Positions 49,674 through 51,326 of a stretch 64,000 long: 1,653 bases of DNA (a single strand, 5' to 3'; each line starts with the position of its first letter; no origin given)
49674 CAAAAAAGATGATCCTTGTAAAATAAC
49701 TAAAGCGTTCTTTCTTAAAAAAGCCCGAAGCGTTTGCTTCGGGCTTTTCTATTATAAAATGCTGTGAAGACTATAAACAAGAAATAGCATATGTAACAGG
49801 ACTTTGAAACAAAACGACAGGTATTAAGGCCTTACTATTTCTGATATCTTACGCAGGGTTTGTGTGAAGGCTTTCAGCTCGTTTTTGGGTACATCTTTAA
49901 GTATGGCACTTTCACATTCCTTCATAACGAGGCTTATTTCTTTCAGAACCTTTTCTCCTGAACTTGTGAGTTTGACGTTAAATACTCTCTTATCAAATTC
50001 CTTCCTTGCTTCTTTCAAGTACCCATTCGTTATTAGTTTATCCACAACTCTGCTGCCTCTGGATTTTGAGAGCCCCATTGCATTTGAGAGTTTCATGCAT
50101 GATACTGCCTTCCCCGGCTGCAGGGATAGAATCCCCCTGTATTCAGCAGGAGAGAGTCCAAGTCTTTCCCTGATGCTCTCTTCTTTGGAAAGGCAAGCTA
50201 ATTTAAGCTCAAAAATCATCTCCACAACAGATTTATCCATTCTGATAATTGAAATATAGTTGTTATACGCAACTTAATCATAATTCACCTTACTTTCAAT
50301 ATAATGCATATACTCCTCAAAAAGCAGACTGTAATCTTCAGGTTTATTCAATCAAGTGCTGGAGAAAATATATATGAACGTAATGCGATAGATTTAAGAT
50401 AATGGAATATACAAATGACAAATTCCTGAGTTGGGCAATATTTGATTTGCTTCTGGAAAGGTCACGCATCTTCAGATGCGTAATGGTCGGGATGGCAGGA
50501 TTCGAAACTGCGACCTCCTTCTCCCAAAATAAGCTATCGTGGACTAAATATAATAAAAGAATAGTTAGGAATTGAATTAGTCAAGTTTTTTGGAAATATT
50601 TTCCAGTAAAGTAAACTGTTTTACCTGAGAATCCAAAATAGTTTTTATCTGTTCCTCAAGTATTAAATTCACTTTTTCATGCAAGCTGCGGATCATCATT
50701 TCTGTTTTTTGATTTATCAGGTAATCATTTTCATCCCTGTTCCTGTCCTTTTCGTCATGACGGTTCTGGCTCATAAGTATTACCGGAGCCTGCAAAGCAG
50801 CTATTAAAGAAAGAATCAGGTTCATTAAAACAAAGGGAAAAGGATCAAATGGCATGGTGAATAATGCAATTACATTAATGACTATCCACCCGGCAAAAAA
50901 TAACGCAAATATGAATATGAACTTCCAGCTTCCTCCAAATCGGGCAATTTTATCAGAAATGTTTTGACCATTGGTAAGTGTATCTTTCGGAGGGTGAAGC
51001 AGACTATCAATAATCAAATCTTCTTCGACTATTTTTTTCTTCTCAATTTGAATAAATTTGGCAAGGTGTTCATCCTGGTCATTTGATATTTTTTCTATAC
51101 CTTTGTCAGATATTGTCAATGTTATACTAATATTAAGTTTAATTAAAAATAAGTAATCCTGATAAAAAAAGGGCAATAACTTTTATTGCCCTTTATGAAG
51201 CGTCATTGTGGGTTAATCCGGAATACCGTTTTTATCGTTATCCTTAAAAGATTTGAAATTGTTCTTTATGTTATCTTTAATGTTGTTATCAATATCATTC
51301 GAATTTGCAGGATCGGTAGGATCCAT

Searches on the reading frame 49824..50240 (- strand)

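Call 17: search_protein_families(library=pfam, proteins=[window:49824-50240:-], max_evalue=0.001)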
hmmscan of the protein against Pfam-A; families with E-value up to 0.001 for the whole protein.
window:49824-50240:- (138 aa): 6 families
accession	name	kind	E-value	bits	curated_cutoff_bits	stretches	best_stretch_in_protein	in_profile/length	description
PF12802.13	MarR_2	-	1.7e-05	25.3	27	1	28-85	2-60/61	MarR family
PF22381.2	Staph_reg_Sar_Rot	-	8.9e-05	22.9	27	1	26-102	9-85/85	Transcriptional regulator SarA/Rot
PF13463.12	HTH_27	-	0.00028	21.5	22.2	1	49-95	22-68/68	Winged helix DNA-binding domain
PF01047.28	MarR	-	0.0004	20.6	24.6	1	30-86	2-58/59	MarR family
PF01325.25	Fe_dep_repress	-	0.00091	19.8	26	0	37-78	13-55/60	Iron dependent repressor, N-terminal DNA binding domain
PF09382.16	RQC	-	0.00099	19.4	23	0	56-105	58-103/114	RQC domain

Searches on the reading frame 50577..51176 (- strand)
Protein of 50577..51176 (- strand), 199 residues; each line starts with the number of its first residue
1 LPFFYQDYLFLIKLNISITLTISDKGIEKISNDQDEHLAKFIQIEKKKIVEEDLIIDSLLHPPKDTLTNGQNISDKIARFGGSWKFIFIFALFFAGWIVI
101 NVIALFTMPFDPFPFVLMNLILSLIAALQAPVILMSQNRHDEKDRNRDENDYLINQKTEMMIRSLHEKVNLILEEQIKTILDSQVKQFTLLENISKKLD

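Call 17: search_protein_families(library=pfam, proteins=[window:50577-51176:-], max_evalue=0.001)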
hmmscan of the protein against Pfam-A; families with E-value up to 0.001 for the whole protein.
window:50577-51176:- (199 aa): 1 family
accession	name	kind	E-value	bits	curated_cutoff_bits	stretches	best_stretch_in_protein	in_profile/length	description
PF06210.16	DUF1003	-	7.1e-37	126.2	27.4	1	81-178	1-98/103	Protein of unknown function (DUF1003)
